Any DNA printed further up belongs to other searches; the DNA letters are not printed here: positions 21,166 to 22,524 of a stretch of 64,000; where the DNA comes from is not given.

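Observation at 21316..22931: Radical SAM/SPASM enzyme translationally coupled to a five-fold V-Y-G-G-P repeat protein: candidate multi-core RiPP-like system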

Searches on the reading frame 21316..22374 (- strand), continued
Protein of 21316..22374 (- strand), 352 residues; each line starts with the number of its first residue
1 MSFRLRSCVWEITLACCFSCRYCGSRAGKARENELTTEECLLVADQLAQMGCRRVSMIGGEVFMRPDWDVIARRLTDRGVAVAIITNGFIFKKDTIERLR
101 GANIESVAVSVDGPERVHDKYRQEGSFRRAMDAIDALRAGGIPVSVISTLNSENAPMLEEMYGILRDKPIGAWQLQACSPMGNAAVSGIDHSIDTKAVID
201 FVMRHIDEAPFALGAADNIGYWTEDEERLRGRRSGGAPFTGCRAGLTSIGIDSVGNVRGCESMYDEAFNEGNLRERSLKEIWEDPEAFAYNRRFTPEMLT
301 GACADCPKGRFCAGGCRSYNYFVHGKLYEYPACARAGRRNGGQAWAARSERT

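Call 34: search_protein_families(library=pfam, proteins=[L002:2848-3990:+, L009:3405-4004:+, L014:3456-4004:+, L016:3377-3991:+, L019:2997-4001:+, L022:3324-3998:+, L024:3189-3986:+, L066:3294-3968:+, L076:3378-4004:+, L073:3507-3992:+], max_evalue=1)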
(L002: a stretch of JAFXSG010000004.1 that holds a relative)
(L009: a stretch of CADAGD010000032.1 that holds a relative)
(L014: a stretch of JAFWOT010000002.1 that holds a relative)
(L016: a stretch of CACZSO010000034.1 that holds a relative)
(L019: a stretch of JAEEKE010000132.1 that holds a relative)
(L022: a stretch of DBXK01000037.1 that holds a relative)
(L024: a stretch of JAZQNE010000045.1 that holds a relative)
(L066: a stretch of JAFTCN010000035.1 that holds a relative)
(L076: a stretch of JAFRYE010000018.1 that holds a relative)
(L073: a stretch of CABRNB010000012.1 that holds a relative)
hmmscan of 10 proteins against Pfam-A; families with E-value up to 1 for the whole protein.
L002:2848-3990:+ (380 aa): 14 families
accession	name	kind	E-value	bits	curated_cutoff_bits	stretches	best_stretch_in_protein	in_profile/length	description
PF12773.13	DZR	-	5.4e-11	42.9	27.3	3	278-336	1-45/45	Double zinc ribbon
PF13240.11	Zn_Ribbon_1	-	9.1e-10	38.5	25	2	317-339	1-23/23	zinc-ribbon domain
PF18912.6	DZR_2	-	3.1e-07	30.6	27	2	312-342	18-49/56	Double zinc ribbon domain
PF17032.10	Zn_ribbon_15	-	2.6e-05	25.4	28.9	2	315-336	52-73/73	zinc-ribbon family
PF13248.11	Zn_ribbon_3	-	4.4e-05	23.2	27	2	277-299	4-26/26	zinc-ribbon domain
PF24463.1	DUF7577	-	0.0021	18.1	28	1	277-299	4-26/27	Domain of unknown function (DUF7577)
PF07191.17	Zn_ribbon_6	-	0.0036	17.7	25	1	313-339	14-39/67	Double zinc ribbon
PF22400.1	DUF6980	-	0.0061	17.2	27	0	331-351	54-74/99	Domain of unknown function (DUF6980)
PF14803.11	Zn_ribbon_Nudix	-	0.02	15.2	25.6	1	290-308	1-19/34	Nudix N-terminal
PF23455.1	DUF7129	-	0.036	14.3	30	1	318-341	14-39/45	Domain of unknown function (DUF7129)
PF24460.1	DUF7575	-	0.14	11.9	28.5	1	276-299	4-27/28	Domain of unknown function (DUF7575)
PF03119.21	DNA_ligase_ZBD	-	0.19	12.1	25.8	0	332-339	2-9/27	NAD-dependent DNA ligase C4 zinc finger domain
PF16919.11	PknG_rubred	-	0.23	11.9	28.5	0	283-324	30-67/74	Protein kinase G rubredoxin domain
PF13920.12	zf-C3HC4_3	-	0.65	10.3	27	0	315-339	23-46/49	Zinc finger, C3HC4 type (RING finger)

L009:3405-4004:+ (199 aa): 5 families
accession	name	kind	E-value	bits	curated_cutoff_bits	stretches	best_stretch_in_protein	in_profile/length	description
PF13240.11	Zn_Ribbon_1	-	7.4e-06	26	25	1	175-195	1-21/23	zinc-ribbon domain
PF13248.11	Zn_ribbon_3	-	7.1e-05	22.6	27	1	176-196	5-25/26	zinc-ribbon domain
PF12773.13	DZR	-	0.00076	20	27.3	1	167-194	18-45/45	Double zinc ribbon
PF17032.10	Zn_ribbon_15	-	0.029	15.6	28.9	1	173-194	52-73/73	zinc-ribbon family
PF18912.6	DZR_2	-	0.13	12.6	27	1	167-197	13-46/56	Double zinc ribbon domain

L014:3456-4004:+ (182 aa): 11 families
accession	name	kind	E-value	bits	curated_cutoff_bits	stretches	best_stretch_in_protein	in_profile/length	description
PF13240.11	Zn_Ribbon_1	-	1.7e-07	31.3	25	1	159-181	1-23/23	zinc-ribbon domain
PF13248.11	Zn_ribbon_3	-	6.9e-07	29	27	1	160-181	5-26/26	zinc-ribbon domain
PF12773.13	DZR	-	8.9e-06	26.2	27.3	1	158-178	25-45/45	Double zinc ribbon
PF24463.1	DUF7577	-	0.0005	20.1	28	1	160-181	5-26/27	Domain of unknown function (DUF7577)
PF24460.1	DUF7575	-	0.00086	19.1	28.5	1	160-181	6-27/28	Domain of unknown function (DUF7575)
PF14803.11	Zn_ribbon_Nudix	-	0.0013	19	25.6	0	158-167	1-10/34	Nudix N-terminal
PF17032.10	Zn_ribbon_15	-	0.0031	18.7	28.9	1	157-178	52-73/73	zinc-ribbon family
PF18912.6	DZR_2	-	0.0046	17.2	27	1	157-181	7-31/56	Double zinc ribbon domain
PF11871.13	DUF3391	-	0.21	12.5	27.8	1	79-141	67-129/136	Domain of unknown function (DUF3391)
PF20234.3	DUF6591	-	0.47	10.6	27.1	1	80-128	95-147/228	Family of unknown function (DUF6591)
PF25256.1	DUF7857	-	0.81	10.7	27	0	70-131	62-119/123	Family of unknown function (DUF7857)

L016:3377-3991:+ (204 aa): 14 families
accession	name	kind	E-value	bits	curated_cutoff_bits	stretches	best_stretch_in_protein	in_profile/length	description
PF24463.1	DUF7577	-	1.1e-06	28.6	28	1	171-195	2-26/27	Domain of unknown function (DUF7577)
PF13240.11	Zn_Ribbon_1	-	7.7e-06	26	25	1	174-195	2-23/23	zinc-ribbon domain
PF12773.13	DZR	-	0.00021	21.8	27.3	1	174-196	1-23/45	Double zinc ribbon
PF00641.23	Zn_ribbon_RanBP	-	0.00037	20.1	27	1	174-194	7-27/30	Zn-finger in Ran binding protein and others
PF14803.11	Zn_ribbon_Nudix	-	0.0018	18.6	25.6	1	186-200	1-15/34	Nudix N-terminal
PF13248.11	Zn_ribbon_3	-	0.0039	17.1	27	1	172-195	3-26/26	zinc-ribbon domain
PF18912.6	DZR_2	-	0.015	15.6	27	1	173-195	9-31/56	Double zinc ribbon domain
PF09297.16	Zn_ribbon_NUD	-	0.026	14.6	24.8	1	186-199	4-17/32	NADH pyrophosphatase zinc ribbon domain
PF17032.10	Zn_ribbon_15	-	0.03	15.6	28.9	1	168-192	49-73/73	zinc-ribbon family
PF07191.17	Zn_ribbon_6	-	0.043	14.3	25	1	168-197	13-41/67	Double zinc ribbon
PF15801.11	zf-C6H2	-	0.11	13.1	30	1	170-190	11-31/47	zf-MYND-like zinc finger, mRNA-binding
PF06677.18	Auto_anti-p27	-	0.11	13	24.1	0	185-199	15-29/40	Sjogren's syndrome/scleroderma autoantigen 1 (Autoantigen p27)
PF24460.1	DUF7575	-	0.27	11.1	28.5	1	170-195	2-27/28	Domain of unknown function (DUF7575)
PF09723.15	Zn_ribbon_8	-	0.59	10.6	34.4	0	181-197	22-39/41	Zinc ribbon domain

L019:2997-4001:+ (334 aa): 11 families
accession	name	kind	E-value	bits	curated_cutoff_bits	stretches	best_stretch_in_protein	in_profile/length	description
PF13240.11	Zn_Ribbon_1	-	9e-11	41.7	25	2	233-254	1-22/23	zinc-ribbon domain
PF13248.11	Zn_ribbon_3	-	5.8e-09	35.6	27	2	234-255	5-26/26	zinc-ribbon domain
PF12773.13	DZR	-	6.7e-08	33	27.3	1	234-289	1-45/45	Double zinc ribbon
PF24463.1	DUF7577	-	3.8e-05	23.6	28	1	230-253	1-24/27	Domain of unknown function (DUF7577)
PF17032.10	Zn_ribbon_15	-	0.00019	22.6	28.9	1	226-252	47-73/73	zinc-ribbon family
PF08271.17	Zn_Ribbon_TF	-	0.0028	17.6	29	1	233-269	2-43/43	TFIIB zinc-binding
PF14803.11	Zn_ribbon_Nudix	-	0.011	16.1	25.6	1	246-276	1-30/34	Nudix N-terminal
PF14952.11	zf-tcix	-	0.04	13.9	31.2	1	231-248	10-27/42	Putative treble-clef, zinc-finger, Zn-binding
PF18912.6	DZR_2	-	0.065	13.5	27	1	233-279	9-47/56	Double zinc ribbon domain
PF14369.11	Zn_ribbon_19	-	0.3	11.7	30.8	1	268-289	2-28/35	zinc-ribbon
PF23455.1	DUF7129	-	0.76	10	30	1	263-290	6-35/45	Domain of unknown function (DUF7129)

L022:3324-3998:+ (224 aa): 11 families
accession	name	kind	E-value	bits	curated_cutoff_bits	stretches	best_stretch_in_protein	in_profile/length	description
PF13240.11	Zn_Ribbon_1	-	2.9e-07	30.5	25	1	179-201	1-23/23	zinc-ribbon domain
PF13248.11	Zn_ribbon_3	-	2.6e-06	27.2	27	1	180-201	5-26/26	zinc-ribbon domain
PF12773.13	DZR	-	4.8e-05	23.9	27.3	1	180-198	1-19/45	Double zinc ribbon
PF14803.11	Zn_ribbon_Nudix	-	0.0023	18.2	25.6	2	192-210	1-19/34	Nudix N-terminal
PF18912.6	DZR_2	-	0.0024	18.1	27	1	179-206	9-37/56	Double zinc ribbon domain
PF24463.1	DUF7577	-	0.0025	17.8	28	1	178-202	3-27/27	Domain of unknown function (DUF7577)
PF24460.1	DUF7575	-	0.0025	17.6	28.5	1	180-202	6-28/28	Domain of unknown function (DUF7575)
PF16919.11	PknG_rubred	-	0.02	15.3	28.5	1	161-187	20-46/74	Protein kinase G rubredoxin domain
PF17032.10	Zn_ribbon_15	-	0.025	15.8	28.9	1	176-198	51-73/73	zinc-ribbon family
PF09889.16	DUF2116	-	0.11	12.9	26.8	1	178-202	4-29/59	Probable treble clef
PF09297.16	Zn_ribbon_NUD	-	0.5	10.6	24.8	0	178-187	4-13/32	NADH pyrophosphatase zinc ribbon domain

L024:3189-3986:+ (265 aa): 12 families
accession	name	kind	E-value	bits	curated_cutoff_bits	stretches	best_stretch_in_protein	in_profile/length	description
PF12773.13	DZR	-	7.9e-10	39.2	27.3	1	204-259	1-45/45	Double zinc ribbon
PF13240.11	Zn_Ribbon_1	-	1.2e-09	38.1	25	2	204-224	2-22/23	zinc-ribbon domain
PF13248.11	Zn_ribbon_3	-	2e-08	33.8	27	2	243-261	7-25/26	zinc-ribbon domain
PF17032.10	Zn_ribbon_15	-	4.1e-06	27.9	28.9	2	201-222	52-73/73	zinc-ribbon family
PF09297.16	Zn_ribbon_NUD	-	0.038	14.1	24.8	1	253-264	4-15/32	NADH pyrophosphatase zinc ribbon domain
PF23498.1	MgtT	-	0.041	13.8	27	0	101-119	9-27/34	MgtT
PF12172.15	zf-ChsH2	-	0.06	13.6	23.2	1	204-223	14-33/37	ChsH2, rubredoxin-like zinc ribbon domain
PF18912.6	DZR_2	-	0.12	12.6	27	1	198-229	7-35/56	Double zinc ribbon domain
PF14803.11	Zn_ribbon_Nudix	-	0.28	11.6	25.6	0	216-226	1-11/34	Nudix N-terminal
PF10005.14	Zn_ribbon_DZR_6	-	0.32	12.2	23.4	0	203-231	3-31/93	zinc-ribbon domain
PF07191.17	Zn_ribbon_6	-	0.36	11.3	25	1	201-228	16-42/67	Double zinc ribbon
PF08772.16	Zn_ribbon_NOB1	-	0.99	10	24.9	0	203-225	10-33/72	Nin one binding (NOB1) Zn-ribbon like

L066:3294-3968:+ (224 aa): 17 families
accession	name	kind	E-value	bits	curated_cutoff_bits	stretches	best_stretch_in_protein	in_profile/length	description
PF13240.11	Zn_Ribbon_1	-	2.2e-05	24.5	25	1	192-214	1-23/23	zinc-ribbon domain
PF12773.13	DZR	-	0.00021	21.8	27.3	1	193-214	1-22/45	Double zinc ribbon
PF17032.10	Zn_ribbon_15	-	0.0027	18.9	28.9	1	190-211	52-73/73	zinc-ribbon family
PF13248.11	Zn_ribbon_3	-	0.0071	16.2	27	1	193-214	5-26/26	zinc-ribbon domain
PF24463.1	DUF7577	-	0.0075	16.3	28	1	191-215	3-27/27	Domain of unknown function (DUF7577)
PF14803.11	Zn_ribbon_Nudix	-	0.032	14.6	25.6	0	205-215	1-11/34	Nudix N-terminal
PF03119.21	DNA_ligase_ZBD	-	0.034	14.5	25.8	0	207-219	2-14/27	NAD-dependent DNA ligase C4 zinc finger domain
PF18912.6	DZR_2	-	0.061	13.6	27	1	193-215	10-32/56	Double zinc ribbon domain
PF24460.1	DUF7575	-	0.072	12.9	28.5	1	193-214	6-27/28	Domain of unknown function (DUF7575)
PF21344.3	Zn_ribbon_LysW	-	0.13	12.4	27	0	207-214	24-31/46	Alpha-aminoadipate carrier protein LysW-like, globular domain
PF07191.17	Zn_ribbon_6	-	0.15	12.6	25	1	188-215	14-40/67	Double zinc ribbon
PF10571.15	UPF0547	-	0.15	12.6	29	1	193-211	3-21/26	Uncharacterised protein family UPF0547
PF19335.5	HMBD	-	0.29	11.6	23.6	0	207-215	18-26/28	Heavy metal binding domain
PF23548.1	Zn_ribbon_FGT1_2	-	0.29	11.2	27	0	191-216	3-32/35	FORGETTER1 second zinc ribbon domain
PF13005.12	zf-IS66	-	0.45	11.4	27.3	0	206-219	3-16/46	zinc-finger binding domain of transposase IS66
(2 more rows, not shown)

L076:3378-4004:+ (208 aa): 18 families
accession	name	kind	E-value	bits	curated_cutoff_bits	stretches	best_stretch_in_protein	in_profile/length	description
PF13240.11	Zn_Ribbon_1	-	0.00018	21.6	25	1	177-199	1-23/23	zinc-ribbon domain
PF17032.10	Zn_ribbon_15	-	0.00032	21.9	28.9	1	168-196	45-73/73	zinc-ribbon family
PF24463.1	DUF7577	-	0.00093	19.2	28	1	176-199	3-26/27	Domain of unknown function (DUF7577)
PF12773.13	DZR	-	0.0011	19.6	27.3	1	178-199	1-22/45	Double zinc ribbon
PF13248.11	Zn_ribbon_3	-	0.0027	17.6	27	1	177-196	4-23/26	zinc-ribbon domain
PF14803.11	Zn_ribbon_Nudix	-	0.0058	17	25.6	0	191-202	2-13/34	Nudix N-terminal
PF02591.20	Zn_ribbon_9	-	0.0068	16.9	29.1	0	191-197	25-31/33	C4-type zinc ribbon domain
PF11711.13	Tim54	-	0.07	12.4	34.7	1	62-155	205-298/376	Inner membrane protein import complex subunit Tim54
PF00920.27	ILVD_EDD_N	-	0.095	12.3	27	1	127-182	104-157/316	Dihydroxy-acid/6-phosphogluconate dehydratase N-terminal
PF04828.22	GFA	-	0.097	13.2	24.3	0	149-186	45-82/115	Glutathione-dependent formaldehyde-activating enzyme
PF25164.1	CoiA_N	-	0.14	12.2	26.3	0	189-207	17-35/50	Competence protein CoiA, N-terminal domain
PF22747.2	Zn_ribbon_DUF2089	-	0.15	12.6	27.6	1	175-193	12-30/32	DUF2089 zinc ribbon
PF02724.19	CDC45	-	0.21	10.2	34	1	63-164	130-212/624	CDC45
PF03119.21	DNA_ligase_ZBD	-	0.33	11.3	25.8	1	192-204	2-14/27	NAD-dependent DNA ligase C4 zinc finger domain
PF24460.1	DUF7575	-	0.43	10.4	28.5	0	177-199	5-27/28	Domain of unknown function (DUF7575)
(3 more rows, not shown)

L073:3507-3992:+ (161 aa): 0 families

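Call 35: search_protein_families(library=ncbifam, proteins=[L002:2848-3990:+, L009:3405-4004:+, L014:3456-4004:+, L016:3377-3991:+, L019:2997-4001:+, L022:3324-3998:+, L024:3189-3986:+, L066:3294-3968:+, L076:3378-4004:+, L073:3507-3992:+], max_evalue=1)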
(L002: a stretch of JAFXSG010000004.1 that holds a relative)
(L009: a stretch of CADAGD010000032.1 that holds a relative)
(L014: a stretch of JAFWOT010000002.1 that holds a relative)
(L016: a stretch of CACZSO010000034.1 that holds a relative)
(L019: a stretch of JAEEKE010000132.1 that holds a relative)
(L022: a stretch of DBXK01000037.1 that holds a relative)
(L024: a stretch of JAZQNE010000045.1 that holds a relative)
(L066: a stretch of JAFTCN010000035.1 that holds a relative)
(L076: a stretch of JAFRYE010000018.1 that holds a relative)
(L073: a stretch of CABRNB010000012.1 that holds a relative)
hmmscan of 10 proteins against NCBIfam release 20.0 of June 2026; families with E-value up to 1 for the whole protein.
L002:2848-3990:+ (380 aa): 6 families
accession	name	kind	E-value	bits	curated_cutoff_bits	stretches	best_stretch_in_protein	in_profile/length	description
NF045510.1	4Cys_prefix_kin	domain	0.002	18.3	24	1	288-299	15-26/26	4-Cys prefix domain-containing protein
NF038253.1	GBS_IgA_bnd_BAC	equivalog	0.0095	13.8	1700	1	112-160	853-899/1127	IgA Fc-binding protein BAC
NF005651.0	PRK07418.1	subfamily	0.036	12.2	942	0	269-299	587-617/617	acetolactate synthase large subunit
NF049953.1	ribbon_DG_selen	exception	0.84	9.5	130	0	314-336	146-168/172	zinc ribbon-containing (seleno)protein DG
NF053815.1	teico_TcaA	equivalog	0.95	8.2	550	0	277-304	3-30/463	membrane-associated protein TcaA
NF008243.0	PRK11019.1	equivalog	0.96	9.9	96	0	328-347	35-54/88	DksA/TraR family C4-type zinc finger protein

L009:3405-4004:+ (199 aa): 1 family
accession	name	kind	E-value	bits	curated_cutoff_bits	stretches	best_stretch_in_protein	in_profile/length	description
NF045510.1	4Cys_prefix_kin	domain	0.75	10.1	24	0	185-194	14-23/26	4-Cys prefix domain-containing protein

L014:3456-4004:+ (182 aa): 3 families
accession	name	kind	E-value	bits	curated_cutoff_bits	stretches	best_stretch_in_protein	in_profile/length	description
NF033847.1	MCP_Sipho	equivalog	0.19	10.9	75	1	76-145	70-139/549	major capsid protein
NF045510.1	4Cys_prefix_kin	domain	0.24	11.7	24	0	169-181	14-26/26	4-Cys prefix domain-containing protein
NF041244.1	IglI_fam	subfamily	0.89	9.4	100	0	81-126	157-209/290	type VI secretion system protein IglI family protein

L016:3377-3991:+ (204 aa): 6 families
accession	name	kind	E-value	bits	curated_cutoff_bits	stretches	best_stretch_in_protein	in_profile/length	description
NF049953.1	ribbon_DG_selen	exception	0.013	15.4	130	1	162-192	138-168/172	zinc ribbon-containing (seleno)protein DG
NF033497.1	rubre_like_arch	subfamily_domain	0.016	14.9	32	1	174-196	3-27/34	rubrerythrin-like domain-containing protein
NF041910.1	HVO_0416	equivalog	0.03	14.2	80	1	172-192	35-55/58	HVO_0416 family zinc finger protein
NF045510.1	4Cys_prefix_kin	domain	0.053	13.8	24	1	181-195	12-26/26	4-Cys prefix domain-containing protein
NF002362.0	PRK01343.1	equivalog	0.19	11.4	79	1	165-190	12-38/66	DNA gyrase inhibitor YacG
NF053632.1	heli_RadD_YejH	equivalog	0.35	9.1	720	1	171-195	429-453/573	DNA repair helicase RadD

L019:2997-4001:+ (334 aa): 6 families
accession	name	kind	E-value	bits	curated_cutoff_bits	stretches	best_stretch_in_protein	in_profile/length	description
NF011149.0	PRK14559.1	equivalog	0.0045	15.8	374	1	233-289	3-48/642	serine/threonine phosphatase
NF045510.1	4Cys_prefix_kin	domain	0.019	15.2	24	1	241-253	12-24/26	4-Cys prefix domain-containing protein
NF005651.0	PRK07418.1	subfamily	0.038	12.2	942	1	230-254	592-616/617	acetolactate synthase large subunit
NF003161.0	PRK04136.1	equivalog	0.04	13.4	54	1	232-252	15-35/49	50S ribosomal protein L40e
NF041910.1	HVO_0416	equivalog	0.042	13.7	80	1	234-252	37-55/58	HVO_0416 family zinc finger protein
NF049953.1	ribbon_DG_selen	exception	0.86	9.5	130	1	229-256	3-30/172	zinc ribbon-containing (seleno)protein DG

L022:3324-3998:+ (224 aa): 2 families
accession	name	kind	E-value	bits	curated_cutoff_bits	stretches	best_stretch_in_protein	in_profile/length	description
NF045510.1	4Cys_prefix_kin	domain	0.004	17.4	24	0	173-186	12-25/26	4-Cys prefix domain-containing protein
NF002362.0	PRK01343.1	equivalog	0.072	12.8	79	1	176-195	17-37/66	DNA gyrase inhibitor YacG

L024:3189-3986:+ (265 aa): 4 families
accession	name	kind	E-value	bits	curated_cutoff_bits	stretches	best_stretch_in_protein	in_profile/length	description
NF045510.1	4Cys_prefix_kin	domain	0.0016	18.7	24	0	250-260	14-24/26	4-Cys prefix domain-containing protein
NF041070.1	carrier_LysW_Arch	domain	0.014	15.5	75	1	217-251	4-36/57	alpha-aminoadipate/glutamate carrier protein LysW/ArgW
NF011149.0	PRK14559.1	equivalog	0.36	9.5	374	1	202-264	2-53/642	serine/threonine phosphatase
NF003161.0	PRK04136.1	equivalog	0.47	10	54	1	204-224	17-37/49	50S ribosomal protein L40e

L066:3294-3968:+ (224 aa): 5 families
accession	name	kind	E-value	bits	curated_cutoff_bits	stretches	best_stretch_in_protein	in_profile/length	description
NF045510.1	4Cys_prefix_kin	domain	0.0025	18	24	0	190-200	16-26/26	4-Cys prefix domain-containing protein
NF049953.1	ribbon_DG_selen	exception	0.0064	16.4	130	1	190-212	147-169/172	zinc ribbon-containing (seleno)protein DG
NF041913.1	HVO_2142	equivalog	0.012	15.5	90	0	204-215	11-22/48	HVO_2142 family zinc finger protein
NF033497.1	rubre_like_arch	subfamily_domain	0.21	11.4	32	0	193-215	3-27/34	rubrerythrin-like domain-containing protein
NF052237.1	biotin_BsaP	equivalog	0.41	10.7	39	0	168-200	6-36/53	biotin synthase auxiliary protein BsaP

L076:3378-4004:+ (208 aa): 10 families
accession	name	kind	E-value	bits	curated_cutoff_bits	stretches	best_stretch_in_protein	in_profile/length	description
NF008755.0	PRK11788.1-3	equivalog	9.2e-05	21.9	430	1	150-196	328-374/388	lipopolysaccharide assembly protein LapB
NF049953.1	ribbon_DG_selen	exception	0.0034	17.3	130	1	150-197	120-169/172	zinc ribbon-containing (seleno)protein DG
NF008757.0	PRK11788.1-5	equivalog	0.0081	15.4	363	1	150-195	328-373/388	lipopolysaccharide assembly protein LapB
NF041259.1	mono_DmmA_fam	domain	0.078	13.3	60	1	144-200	20-81/101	dimethylamine monooxygenase subunit DmmA family protein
NF005651.0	PRK07418.1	subfamily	0.089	10.9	942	1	151-199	570-617/617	acetolactate synthase large subunit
NF005122.0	PRK06556.1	equivalog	0.13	9.9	859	1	73-198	865-956/960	vitamin B12-dependent ribonucleotide reductase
NF001605.0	PRK00398.1-2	equivalog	0.15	12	63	1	192-207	4-19/43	DNA-directed RNA polymerase subunit P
NF050124.2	chryseobasin_RiPP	equivalog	0.31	11.7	50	1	152-182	39-69/71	MNIO class RiPP chryseobasin precursor ChrA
NF047418.1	teichoic_AuxB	equivalog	0.31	10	300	1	61-169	181-285/345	lipoteichoic acid stability factor AuxB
NF052233.1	CphA_assoc_ABC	equivalog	0.34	9.2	880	1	151-202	115-166/766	cyanophycin metabolism-associated ABC transporter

L073:3507-3992:+ (161 aa): 0 families

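Call 36: search_protein_representatives(protein=window:21316-22374:-)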
Query: 352 residues. Proteins with E-value up to 0.001 (for the whole library): 31538; up to 1e-10: 9605; up to 1e-30: 449. The best 150 are listed.
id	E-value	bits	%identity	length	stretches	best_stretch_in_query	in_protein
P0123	8.1e-130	449.4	58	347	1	3-335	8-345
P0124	2.8e-112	391.7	57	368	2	2-217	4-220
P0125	7.8e-99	347.5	65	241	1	1-241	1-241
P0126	2.4e-94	332.7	34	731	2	7-338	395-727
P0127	4.2e-91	322.1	66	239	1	104-336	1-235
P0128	2.7e-84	299.7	45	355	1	7-337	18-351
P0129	6.4e-83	295.2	44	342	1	3-335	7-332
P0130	8.9e-82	291.4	66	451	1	129-336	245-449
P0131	1.6e-81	290.6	49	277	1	67-338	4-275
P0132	4.2e-79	282.6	65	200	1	147-340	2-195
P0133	1.1e-78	281.3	42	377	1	3-334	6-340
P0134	2.6e-78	280.0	61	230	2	64-261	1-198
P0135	4.7e-78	279.2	40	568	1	6-339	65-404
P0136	1.1e-76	274.6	42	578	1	7-334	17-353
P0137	1.3e-76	274.4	45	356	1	2-338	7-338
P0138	1.6e-76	274.1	40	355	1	6-335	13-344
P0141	1.2e-73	264.6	44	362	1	3-339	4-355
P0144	1.9e-73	264.0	40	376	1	3-334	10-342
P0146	1.2e-71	258.1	42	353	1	4-343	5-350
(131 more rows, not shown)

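Call 40: search_protein_families(library=ncbifam, alignment_id=A3, max_evalue=1e-90)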
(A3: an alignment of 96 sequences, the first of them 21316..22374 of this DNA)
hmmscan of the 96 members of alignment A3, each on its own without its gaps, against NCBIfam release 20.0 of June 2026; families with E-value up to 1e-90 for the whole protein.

A. member 1, window:21316-22374:- (352 aa): 0 families

B. families by the number of members that match (of 96 scanned): 3 families
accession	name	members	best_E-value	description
TIGR04103.1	rSAM_nif11_3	2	9.8e-95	nif11-class peptide radical SAM maturase 3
TIGR04334.1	rSAM_Clo7bot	1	2.2e-126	radical SAM/SPASM domain Clo7bot peptide maturase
TIGR03913.1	rad_SAM_trio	1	1.4e-93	GDL motif peptide-associated radical SAM/SPASM maturase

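Call 41: find_encoding_contigs(protein=P0128, flank=3000, max_places=3)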
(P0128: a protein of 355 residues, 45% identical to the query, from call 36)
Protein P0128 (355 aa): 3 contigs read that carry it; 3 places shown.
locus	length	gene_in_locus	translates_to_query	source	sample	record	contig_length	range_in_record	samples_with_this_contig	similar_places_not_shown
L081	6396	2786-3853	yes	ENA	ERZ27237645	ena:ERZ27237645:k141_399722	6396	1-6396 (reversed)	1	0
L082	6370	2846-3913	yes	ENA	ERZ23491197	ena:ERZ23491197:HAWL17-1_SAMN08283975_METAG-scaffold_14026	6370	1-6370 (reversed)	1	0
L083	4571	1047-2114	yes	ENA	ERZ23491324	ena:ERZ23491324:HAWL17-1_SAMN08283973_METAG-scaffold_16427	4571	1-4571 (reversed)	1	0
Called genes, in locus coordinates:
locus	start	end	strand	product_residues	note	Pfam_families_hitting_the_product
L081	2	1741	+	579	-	?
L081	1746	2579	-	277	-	-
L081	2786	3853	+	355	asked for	PF04055:Radical_SAM, PF13186:SPASM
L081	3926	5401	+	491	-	PF01546:Peptidase_M20, PF07687:M20_dimer (weak)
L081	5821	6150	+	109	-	-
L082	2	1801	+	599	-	?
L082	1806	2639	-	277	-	-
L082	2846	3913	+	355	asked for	PF04055:Radical_SAM, PF13186:SPASM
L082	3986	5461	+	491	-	PF01546:Peptidase_M20, PF07687:M20_dimer (weak)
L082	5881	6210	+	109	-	-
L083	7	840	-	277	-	-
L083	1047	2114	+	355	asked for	PF04055:Radical_SAM, PF13186:SPASM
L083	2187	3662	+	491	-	PF01546:Peptidase_M20, PF07687:M20_dimer (weak)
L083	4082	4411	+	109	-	-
